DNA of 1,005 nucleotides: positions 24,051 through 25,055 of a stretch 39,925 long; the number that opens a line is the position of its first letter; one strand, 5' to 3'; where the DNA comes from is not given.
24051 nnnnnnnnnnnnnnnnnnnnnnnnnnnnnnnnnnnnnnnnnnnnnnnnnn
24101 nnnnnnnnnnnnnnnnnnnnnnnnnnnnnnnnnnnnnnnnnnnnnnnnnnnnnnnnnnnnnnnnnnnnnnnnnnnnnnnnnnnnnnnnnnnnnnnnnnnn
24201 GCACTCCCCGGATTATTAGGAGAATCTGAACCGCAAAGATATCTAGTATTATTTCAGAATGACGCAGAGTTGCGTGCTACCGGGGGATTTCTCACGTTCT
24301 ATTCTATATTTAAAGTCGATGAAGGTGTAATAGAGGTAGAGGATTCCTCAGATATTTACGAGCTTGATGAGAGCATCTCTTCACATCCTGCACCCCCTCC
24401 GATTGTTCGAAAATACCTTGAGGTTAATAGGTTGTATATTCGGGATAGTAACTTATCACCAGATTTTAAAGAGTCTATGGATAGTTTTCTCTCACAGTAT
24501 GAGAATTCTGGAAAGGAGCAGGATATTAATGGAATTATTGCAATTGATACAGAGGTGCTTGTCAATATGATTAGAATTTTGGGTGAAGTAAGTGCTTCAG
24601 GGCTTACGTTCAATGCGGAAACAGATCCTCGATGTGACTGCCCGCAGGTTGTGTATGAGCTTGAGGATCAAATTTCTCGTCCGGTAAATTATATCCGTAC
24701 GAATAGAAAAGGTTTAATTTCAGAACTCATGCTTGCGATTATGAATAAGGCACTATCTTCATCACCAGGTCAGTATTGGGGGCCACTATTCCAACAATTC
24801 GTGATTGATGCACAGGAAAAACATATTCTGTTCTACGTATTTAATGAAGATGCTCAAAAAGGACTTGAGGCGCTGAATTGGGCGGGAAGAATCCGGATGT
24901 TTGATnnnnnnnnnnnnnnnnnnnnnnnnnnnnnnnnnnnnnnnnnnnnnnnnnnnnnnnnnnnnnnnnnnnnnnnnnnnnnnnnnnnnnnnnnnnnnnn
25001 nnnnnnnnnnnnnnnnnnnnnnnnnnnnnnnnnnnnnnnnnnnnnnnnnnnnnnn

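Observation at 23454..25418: DUF4012 protein as a candidate LCP-like glycopolymer-to-wall ligase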

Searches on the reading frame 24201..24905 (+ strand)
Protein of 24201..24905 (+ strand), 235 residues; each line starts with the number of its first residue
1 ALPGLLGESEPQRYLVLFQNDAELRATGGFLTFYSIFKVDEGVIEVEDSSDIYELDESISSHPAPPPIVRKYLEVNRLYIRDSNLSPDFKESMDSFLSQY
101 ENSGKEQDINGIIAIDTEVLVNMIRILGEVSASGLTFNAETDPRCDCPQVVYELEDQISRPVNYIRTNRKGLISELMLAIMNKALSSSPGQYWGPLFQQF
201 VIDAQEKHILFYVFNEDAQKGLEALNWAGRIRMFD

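Call 52: predict_structure(alignment_id=A3)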
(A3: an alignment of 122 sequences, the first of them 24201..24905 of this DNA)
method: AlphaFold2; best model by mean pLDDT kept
length: 235 residues; sequences in the alignment: 122
mean_pLDDT: 88.1   pTM: 0.85
mean pLDDT of the five models: 88.1, 86.3, 85.0, 84.6, 84.3
residues with pLDDT >= 90: 140; 70-90: 78; 50-70: 15; < 50: 2
segments of 3 or more residues with pLDDT < 50: none
pLDDT, mean of each block of 10 residues (from residue 1): 82 93 71 92 88 92 89 89 88 94 95 95 95 93 93 80 52 85 86 93 94 95 93 83
secondary structure, 60 per line:
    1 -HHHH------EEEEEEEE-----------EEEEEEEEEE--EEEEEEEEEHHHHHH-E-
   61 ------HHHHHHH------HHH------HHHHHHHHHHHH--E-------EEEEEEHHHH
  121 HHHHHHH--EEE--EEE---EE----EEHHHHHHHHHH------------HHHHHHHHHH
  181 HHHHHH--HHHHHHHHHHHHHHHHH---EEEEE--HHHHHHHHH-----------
elements in order: H2-5 E12-19 E31-40 E43-51 H52-57 H67-73 H89-100 E111-116 H117-127 E130-132 E135-137 H149-158 H171-186 H189-205 E209-213 H216-224

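Call 54: fold_search(model_id=the predicted structure, library=pdb)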
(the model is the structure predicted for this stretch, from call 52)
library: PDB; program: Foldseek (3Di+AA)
matches with E <= 10: 818; with E <= 0.001: 19
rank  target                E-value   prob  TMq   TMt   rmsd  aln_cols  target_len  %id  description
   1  3tep                  9.3e-06  1.00  0.50  0.34   8.9       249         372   13  LytR-CPS2a-Psr family protein with bound octaprenyl pyrophosphate lipid and magnesium ion (released 2011-10-12)
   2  3tel                  2.0e-05  1.00  0.51  0.35   6.2       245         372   11  LytR-CPS2A-Psr family protein with bound octaprenyl pyrophosphate lipid and manganese ion (released 2011-10-12)
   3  2xxq                  2.4e-05  1.00  0.51  0.35   6.2       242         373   10  A widespread family of bacterial cell wall assembly proteins (released 2011-10-19)
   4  2xxp                  2.7e-05  1.00  0.49  0.33   7.2       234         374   12  A widespread family of bacterial cell wall assembly proteins (released 2011-10-19)
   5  3tfl                  3.3e-05  1.00  0.50  0.34   7.1       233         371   12  LytR-Cps2a-Psr family protein with bound octaprenyl pyrophosphate lipid (released 2011-10-12)
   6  3owq_B                3.3e-05  1.00  0.41  0.41   9.8       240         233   10  X-Ray Structure of Lin1025 protein from Listeria innocua, Northeast Structural Genomics Consortium Target LkR164 (released 2010-10-20)
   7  4de8                  3.7e-05  1.00  0.51  0.35   7.3       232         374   13  LytR-Cps2a-Psr family protein with bound octaprenyl monophosphate lipid (released 2012-04-04)
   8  3pe5_A                4.1e-05  1.00  0.49  0.43   7.2       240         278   10  Three-dimensional Structure of protein A7VV38_9CLOT from Clostridium leptum DSM 753, Northeast Structural Genomics Con (released 2010-11-10)
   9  3owq_C                4.7e-05  1.00  0.42  0.42   8.9       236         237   10  X-Ray Structure of Lin1025 protein from Listeria innocua, Northeast Structural Genomics Consortium Target LkR164 (released 2010-10-20)
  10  3owq_A                6.7e-05  1.00  0.44  0.43   9.3       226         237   10  X-Ray Structure of Lin1025 protein from Listeria innocua, Northeast Structural Genomics Consortium Target LkR164 (released 2010-10-20)
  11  6uf3                  9.6e-05  1.00  0.45  0.42   7.8       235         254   11  Crystal structure of B. subtilis TagV (released 2020-01-29)
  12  3nro_A                1.3e-04  1.00  0.41  0.41   7.9       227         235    8  Crystal Structure of putative transcriptional factor Lmo1026 from Listeria monocytogenes (FRAGMENT 52-321), Northeast  (released 2010-08-04)
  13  3owq_D                2.2e-04  1.00  0.42  0.42   8.4       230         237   10  X-Ray Structure of Lin1025 protein from Listeria innocua, Northeast Structural Genomics Consortium Target LkR164 (released 2010-10-20)
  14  8qty                  2.8e-04  1.00  0.50  0.45   7.7       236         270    8  LytR LCP domain from Streptococcus dysgalactiae subs. dysgalactiae (released 2024-09-04)
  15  3qfi                  4.8e-04  1.00  0.45  0.41   8.5       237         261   11  X-ray crystal structure of transcriptional regulator (EF0465) from Enterococcus faecalis, Northeast Structural Genomics  (released 2011-03-02)
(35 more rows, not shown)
